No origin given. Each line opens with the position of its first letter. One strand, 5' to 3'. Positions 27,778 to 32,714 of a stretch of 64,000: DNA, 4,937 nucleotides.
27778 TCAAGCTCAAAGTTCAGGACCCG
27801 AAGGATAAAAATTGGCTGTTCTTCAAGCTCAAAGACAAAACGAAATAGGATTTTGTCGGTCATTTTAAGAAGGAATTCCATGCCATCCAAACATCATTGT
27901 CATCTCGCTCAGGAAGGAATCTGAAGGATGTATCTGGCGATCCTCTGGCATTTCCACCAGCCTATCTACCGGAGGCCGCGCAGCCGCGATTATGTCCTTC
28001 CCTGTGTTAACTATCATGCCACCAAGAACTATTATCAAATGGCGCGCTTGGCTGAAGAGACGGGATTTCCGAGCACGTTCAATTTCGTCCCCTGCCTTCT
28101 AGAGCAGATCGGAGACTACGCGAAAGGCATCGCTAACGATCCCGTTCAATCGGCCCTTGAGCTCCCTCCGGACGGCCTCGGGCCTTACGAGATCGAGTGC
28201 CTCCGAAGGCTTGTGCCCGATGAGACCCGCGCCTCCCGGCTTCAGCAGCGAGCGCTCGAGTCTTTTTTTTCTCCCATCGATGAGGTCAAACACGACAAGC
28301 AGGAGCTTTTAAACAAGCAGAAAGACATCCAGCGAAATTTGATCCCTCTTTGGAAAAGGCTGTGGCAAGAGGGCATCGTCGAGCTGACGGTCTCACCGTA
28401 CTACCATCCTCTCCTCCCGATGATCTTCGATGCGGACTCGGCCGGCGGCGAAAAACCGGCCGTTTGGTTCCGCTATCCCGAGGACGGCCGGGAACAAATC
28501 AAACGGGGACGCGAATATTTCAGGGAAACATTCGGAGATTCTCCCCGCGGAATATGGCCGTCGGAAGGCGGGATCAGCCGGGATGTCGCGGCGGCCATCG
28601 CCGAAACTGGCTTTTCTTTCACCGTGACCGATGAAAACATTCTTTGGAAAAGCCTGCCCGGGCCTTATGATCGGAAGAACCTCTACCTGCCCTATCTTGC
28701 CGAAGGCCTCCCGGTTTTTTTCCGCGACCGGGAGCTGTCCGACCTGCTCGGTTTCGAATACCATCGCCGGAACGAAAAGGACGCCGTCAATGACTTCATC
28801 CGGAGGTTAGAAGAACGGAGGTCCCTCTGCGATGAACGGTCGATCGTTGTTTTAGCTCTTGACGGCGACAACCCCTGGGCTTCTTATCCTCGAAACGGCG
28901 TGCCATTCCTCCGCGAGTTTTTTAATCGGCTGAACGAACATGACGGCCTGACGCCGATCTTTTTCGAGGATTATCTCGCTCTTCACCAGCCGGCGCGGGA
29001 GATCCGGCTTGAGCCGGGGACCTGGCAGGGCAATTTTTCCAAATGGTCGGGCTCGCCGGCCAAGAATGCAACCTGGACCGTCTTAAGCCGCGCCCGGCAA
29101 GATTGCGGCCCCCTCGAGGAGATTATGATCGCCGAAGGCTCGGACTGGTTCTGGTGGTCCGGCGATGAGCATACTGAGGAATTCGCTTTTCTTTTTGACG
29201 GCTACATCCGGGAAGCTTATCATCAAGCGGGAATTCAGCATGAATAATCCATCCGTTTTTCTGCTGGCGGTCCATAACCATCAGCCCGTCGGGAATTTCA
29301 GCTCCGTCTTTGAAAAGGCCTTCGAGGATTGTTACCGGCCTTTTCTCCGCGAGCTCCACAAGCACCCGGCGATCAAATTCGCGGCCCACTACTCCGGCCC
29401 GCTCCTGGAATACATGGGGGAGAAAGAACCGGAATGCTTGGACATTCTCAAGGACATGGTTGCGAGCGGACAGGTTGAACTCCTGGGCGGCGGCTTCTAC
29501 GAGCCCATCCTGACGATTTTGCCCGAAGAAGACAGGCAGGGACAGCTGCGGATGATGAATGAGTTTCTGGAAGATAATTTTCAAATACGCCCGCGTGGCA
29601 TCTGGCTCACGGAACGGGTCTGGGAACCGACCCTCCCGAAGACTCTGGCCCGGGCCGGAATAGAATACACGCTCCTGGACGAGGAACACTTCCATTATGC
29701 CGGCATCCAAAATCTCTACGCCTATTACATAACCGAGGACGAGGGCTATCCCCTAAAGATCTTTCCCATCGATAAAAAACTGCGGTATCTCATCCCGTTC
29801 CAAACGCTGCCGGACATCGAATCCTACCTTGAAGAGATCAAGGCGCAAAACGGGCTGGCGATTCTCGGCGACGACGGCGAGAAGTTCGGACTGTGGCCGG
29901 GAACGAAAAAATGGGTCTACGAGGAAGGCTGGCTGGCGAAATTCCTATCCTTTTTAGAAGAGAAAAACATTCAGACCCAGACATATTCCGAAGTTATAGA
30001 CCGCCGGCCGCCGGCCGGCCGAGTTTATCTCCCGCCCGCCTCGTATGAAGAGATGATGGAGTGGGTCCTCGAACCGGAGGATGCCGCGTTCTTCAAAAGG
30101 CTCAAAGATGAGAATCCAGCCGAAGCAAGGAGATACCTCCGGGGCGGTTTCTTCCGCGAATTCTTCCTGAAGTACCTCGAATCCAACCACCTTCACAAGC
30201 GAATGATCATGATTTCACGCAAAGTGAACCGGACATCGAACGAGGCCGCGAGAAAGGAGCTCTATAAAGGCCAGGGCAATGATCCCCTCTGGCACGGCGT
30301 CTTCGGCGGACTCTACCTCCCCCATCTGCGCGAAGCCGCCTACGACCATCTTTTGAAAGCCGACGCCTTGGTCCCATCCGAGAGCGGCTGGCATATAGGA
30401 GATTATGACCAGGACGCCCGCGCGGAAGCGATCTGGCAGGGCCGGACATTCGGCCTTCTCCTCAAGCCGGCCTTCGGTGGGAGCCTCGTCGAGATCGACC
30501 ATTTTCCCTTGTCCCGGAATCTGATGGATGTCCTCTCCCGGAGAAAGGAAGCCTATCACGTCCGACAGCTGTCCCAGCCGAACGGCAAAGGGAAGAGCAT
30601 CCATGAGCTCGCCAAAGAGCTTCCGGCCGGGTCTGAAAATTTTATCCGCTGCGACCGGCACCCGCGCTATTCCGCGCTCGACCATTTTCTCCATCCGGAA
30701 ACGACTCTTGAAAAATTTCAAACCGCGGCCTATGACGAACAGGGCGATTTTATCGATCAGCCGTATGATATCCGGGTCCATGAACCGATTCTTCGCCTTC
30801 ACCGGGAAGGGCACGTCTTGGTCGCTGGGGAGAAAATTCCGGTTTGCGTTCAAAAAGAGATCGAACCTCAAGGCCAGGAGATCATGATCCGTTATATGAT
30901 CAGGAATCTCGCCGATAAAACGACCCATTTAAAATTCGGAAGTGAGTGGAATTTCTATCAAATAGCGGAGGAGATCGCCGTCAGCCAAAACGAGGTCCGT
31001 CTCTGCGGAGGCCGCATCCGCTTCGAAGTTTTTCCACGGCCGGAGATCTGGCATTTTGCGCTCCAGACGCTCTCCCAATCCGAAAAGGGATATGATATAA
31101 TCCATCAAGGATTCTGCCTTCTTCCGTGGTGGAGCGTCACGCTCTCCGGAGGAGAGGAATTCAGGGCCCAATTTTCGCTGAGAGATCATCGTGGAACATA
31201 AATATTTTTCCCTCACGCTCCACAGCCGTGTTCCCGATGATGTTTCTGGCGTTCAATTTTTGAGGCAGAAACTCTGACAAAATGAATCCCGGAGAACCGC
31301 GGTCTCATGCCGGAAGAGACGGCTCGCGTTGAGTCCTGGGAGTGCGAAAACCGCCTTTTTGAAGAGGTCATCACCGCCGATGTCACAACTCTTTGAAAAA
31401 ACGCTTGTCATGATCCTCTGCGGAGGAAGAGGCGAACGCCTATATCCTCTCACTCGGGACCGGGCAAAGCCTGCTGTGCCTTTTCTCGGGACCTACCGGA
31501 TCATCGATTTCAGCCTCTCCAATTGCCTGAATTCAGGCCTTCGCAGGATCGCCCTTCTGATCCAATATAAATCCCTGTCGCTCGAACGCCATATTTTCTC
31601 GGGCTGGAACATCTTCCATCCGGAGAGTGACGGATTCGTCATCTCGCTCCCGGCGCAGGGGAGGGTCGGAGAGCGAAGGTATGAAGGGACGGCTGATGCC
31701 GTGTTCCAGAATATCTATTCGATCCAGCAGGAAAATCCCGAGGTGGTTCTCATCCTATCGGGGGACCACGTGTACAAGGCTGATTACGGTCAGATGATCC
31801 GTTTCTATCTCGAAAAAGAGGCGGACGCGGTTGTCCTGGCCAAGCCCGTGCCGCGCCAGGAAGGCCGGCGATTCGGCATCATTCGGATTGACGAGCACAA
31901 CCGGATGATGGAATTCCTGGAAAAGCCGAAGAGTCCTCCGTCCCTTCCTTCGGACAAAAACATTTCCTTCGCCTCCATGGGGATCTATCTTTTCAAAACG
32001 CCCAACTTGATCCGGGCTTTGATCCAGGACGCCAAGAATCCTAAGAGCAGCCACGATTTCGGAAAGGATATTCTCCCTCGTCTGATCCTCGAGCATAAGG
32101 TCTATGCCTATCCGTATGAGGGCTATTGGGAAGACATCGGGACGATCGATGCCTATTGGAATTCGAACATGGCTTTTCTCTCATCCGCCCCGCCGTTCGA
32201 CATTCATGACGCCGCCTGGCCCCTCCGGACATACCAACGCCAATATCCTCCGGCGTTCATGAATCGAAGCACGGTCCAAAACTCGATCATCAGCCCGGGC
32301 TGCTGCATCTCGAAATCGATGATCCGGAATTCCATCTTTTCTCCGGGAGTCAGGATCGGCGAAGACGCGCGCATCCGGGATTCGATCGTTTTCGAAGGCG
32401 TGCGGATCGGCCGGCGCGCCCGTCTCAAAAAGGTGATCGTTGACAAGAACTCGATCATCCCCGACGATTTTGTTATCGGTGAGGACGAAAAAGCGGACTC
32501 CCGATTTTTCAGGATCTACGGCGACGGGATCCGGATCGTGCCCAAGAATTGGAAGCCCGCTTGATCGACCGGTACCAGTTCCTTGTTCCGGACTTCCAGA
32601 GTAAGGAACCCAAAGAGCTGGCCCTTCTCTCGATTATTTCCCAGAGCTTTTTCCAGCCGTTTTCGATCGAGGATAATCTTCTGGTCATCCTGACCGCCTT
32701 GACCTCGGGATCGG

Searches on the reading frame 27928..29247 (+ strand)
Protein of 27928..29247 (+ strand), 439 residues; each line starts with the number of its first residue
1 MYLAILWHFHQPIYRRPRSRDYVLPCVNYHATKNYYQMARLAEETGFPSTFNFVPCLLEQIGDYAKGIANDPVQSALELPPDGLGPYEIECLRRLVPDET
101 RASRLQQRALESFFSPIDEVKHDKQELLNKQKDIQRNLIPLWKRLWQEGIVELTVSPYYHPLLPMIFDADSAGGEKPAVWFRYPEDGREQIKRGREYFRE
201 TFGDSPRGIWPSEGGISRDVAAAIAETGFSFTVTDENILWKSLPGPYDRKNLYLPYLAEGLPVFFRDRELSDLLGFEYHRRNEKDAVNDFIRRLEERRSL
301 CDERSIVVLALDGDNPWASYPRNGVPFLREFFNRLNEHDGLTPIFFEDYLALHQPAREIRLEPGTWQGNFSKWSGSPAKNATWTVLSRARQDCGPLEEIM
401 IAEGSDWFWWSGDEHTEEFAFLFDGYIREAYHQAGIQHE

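Call 70: search_protein_families(library=pfam, proteins=[window:27928-29247:+], max_evalue=1e-8)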
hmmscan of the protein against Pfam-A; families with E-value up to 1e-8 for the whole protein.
window:27928-29247:+ (439 aa): 1 family
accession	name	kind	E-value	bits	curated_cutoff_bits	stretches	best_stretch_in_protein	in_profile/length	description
PF03065.20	Glyco_hydro_57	-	1.1e-54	186.2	21.2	1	4-359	1-288/291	Glycosyl hydrolase family 57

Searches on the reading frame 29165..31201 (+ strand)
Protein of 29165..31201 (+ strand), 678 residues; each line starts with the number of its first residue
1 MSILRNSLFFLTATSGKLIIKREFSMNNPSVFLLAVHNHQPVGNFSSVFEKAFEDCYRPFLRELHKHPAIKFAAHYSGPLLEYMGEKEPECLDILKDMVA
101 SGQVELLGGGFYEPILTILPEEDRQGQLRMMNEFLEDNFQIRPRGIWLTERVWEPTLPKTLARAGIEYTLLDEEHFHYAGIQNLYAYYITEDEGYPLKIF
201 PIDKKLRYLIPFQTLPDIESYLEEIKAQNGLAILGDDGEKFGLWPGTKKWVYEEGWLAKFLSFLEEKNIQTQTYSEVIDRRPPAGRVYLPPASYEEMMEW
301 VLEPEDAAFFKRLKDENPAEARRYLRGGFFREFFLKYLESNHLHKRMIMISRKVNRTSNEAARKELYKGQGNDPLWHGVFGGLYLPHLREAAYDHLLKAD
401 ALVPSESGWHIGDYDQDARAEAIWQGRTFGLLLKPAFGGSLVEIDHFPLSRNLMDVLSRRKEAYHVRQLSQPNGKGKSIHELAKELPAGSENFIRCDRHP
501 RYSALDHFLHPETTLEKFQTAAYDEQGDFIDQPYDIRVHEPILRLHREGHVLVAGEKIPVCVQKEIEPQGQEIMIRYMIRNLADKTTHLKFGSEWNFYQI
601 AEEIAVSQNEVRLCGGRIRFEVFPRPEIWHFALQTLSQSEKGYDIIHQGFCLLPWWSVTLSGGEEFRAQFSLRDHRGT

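Call 70: search_protein_families(library=pfam, proteins=[window:29165-31201:+], max_evalue=1e-8)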
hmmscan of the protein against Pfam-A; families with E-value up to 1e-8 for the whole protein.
window:29165-31201:+ (678 aa): 3 families
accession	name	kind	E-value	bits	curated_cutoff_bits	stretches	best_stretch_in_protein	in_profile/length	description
PF03065.20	Glyco_hydro_57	-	1.5e-56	192.3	21.2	1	34-290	2-291/291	Glycosyl hydrolase family 57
PF09095.17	AmyA-gluTrfs_C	-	7.6e-50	170.5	22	2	413-601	1-191/284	Alpha-amylase/4-alpha-glucanotransferase, C-terminal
PF09094.16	AmyA-A_glucT_m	-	9.8e-30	103.3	27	1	328-403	1-80/80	Alpha-amylase/4-alpha-glucanotransferase, middle domain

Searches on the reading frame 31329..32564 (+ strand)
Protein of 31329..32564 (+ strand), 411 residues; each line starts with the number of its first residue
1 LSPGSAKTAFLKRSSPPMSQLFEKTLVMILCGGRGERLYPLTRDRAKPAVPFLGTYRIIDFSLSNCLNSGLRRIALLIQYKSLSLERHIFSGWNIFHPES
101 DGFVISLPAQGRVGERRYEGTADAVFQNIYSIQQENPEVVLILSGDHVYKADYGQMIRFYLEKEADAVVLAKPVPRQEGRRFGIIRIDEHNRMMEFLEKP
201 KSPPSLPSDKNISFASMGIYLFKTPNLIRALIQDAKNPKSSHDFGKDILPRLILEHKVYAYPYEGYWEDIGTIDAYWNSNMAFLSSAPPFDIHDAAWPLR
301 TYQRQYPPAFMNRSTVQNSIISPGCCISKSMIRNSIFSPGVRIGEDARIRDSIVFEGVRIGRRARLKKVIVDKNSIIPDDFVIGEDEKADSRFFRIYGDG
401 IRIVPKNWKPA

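Call 70: search_protein_families(library=pfam, proteins=[window:31329-32564:+], max_evalue=1e-8)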
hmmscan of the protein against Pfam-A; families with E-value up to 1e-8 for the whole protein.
window:31329-32564:+ (411 aa): 4 families
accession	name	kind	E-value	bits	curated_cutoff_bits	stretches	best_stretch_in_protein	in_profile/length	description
PF00483.29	NTP_transferase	-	9e-59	199.4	21.2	1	27-284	2-243/245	Nucleotidyl transferase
PF24894.1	Hexapep_GlmU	-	8.3e-27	93.8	23.3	1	312-404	12-104/104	GlmU-like, C-terminal hexapeptide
PF25247.1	LbH_GLGC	-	2.2e-12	47.5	27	0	304-355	1-52/135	GLGC left-handed parallel beta-helix domain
PF25084.1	LbH_EIF2B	-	5.8e-09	36.3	54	0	312-381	32-103/105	EIF2B subunit epsilon LbH domain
